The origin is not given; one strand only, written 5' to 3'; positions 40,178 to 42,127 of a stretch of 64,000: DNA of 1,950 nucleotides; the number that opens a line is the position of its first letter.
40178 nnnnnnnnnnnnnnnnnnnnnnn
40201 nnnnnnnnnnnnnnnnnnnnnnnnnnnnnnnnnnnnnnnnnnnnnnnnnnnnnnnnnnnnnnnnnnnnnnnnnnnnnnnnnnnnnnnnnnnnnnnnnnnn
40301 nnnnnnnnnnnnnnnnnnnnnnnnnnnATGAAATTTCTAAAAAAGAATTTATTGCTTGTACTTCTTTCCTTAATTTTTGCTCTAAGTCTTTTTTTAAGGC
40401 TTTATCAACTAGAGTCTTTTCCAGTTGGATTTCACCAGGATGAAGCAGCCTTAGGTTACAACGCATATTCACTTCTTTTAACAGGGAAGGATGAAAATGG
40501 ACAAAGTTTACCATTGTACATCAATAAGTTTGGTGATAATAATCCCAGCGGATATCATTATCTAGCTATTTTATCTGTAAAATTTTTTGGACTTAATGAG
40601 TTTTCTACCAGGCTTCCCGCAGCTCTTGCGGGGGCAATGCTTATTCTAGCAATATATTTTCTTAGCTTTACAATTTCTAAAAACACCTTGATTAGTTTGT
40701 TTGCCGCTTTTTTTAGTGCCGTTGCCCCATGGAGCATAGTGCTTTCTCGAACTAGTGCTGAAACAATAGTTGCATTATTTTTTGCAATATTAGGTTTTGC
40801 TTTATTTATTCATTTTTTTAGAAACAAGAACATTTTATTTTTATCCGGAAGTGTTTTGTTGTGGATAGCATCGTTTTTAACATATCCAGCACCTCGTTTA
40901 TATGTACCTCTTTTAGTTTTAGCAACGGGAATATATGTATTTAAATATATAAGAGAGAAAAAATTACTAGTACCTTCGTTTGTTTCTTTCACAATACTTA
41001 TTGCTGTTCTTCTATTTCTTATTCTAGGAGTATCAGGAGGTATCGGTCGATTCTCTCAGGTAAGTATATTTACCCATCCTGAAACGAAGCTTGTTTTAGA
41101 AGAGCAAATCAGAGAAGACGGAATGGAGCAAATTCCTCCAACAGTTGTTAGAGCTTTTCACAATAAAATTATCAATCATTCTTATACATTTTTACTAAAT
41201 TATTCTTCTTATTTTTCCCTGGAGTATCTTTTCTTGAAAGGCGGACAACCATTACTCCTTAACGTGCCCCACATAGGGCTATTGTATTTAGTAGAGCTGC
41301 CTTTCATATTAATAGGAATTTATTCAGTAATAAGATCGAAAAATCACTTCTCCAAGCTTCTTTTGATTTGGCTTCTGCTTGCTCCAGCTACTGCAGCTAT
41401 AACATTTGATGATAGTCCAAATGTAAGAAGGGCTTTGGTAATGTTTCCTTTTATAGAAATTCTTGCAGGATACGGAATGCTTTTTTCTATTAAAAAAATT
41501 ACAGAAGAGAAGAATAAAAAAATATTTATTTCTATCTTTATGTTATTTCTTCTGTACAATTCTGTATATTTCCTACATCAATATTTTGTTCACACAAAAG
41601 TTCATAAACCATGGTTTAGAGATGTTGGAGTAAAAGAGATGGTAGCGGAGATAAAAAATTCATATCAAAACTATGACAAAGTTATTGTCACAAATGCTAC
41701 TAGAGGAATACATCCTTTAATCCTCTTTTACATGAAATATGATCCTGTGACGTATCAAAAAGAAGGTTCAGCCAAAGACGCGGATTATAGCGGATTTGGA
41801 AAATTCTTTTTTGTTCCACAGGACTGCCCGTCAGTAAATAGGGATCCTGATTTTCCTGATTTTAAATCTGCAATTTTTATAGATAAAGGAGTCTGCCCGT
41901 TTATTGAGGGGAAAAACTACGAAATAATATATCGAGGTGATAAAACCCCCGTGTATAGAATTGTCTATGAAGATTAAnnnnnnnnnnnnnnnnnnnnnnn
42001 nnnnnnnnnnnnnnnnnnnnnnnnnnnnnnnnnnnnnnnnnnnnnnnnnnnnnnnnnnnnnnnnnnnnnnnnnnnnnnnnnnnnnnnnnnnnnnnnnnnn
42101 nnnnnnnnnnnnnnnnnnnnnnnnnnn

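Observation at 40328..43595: Adjacent PMT_2 paralog pairs suggest heterodimeric protein-O-mannosyltransferase-like complexes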

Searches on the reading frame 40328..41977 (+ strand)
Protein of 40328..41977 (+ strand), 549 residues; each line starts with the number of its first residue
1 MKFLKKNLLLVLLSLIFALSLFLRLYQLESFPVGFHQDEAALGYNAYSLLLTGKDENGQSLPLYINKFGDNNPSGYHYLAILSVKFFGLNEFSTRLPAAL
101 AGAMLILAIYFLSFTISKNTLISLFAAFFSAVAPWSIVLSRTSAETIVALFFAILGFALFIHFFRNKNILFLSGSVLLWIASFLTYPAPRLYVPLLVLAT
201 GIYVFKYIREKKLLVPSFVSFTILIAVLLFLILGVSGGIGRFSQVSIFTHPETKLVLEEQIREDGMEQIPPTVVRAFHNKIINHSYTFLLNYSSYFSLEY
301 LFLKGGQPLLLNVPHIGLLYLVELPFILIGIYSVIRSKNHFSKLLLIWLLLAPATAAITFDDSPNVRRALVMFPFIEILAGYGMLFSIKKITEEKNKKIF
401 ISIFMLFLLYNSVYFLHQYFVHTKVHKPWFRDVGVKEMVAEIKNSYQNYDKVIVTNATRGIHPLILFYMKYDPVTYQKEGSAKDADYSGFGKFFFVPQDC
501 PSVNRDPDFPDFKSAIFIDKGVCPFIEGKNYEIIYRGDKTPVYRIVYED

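Call 3: search_protein_families(library=pfam, proteins=[window:40328-41977:+], max_evalue=0.01)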
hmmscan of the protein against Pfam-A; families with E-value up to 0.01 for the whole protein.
window:40328-41977:+ (549 aa): 2 families
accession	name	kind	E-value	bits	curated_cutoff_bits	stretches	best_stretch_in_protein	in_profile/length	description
PF02366.24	PMT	-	0.00031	20.8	22.7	1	67-232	58-226/245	Dolichyl-phosphate-mannose-protein mannosyltransferase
PF13231.12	PMT_2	-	0.0012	19.6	26.1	1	73-231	3-155/160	Dolichyl-phosphate-mannose-protein mannosyltransferase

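Call 24: search_protein_families(library=ncbifam, proteins=[window:40328-41977:+], max_evalue=0.001)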
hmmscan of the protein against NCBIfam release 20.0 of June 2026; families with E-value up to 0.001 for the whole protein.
window:40328-41977:+ (549 aa): 1 family
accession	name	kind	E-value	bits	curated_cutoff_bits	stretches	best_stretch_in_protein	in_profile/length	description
TIGR03663.1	TIGR03663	subfamily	2.1e-07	30.3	126.25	1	13-424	4-378/435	flippase activity-associated protein Agl23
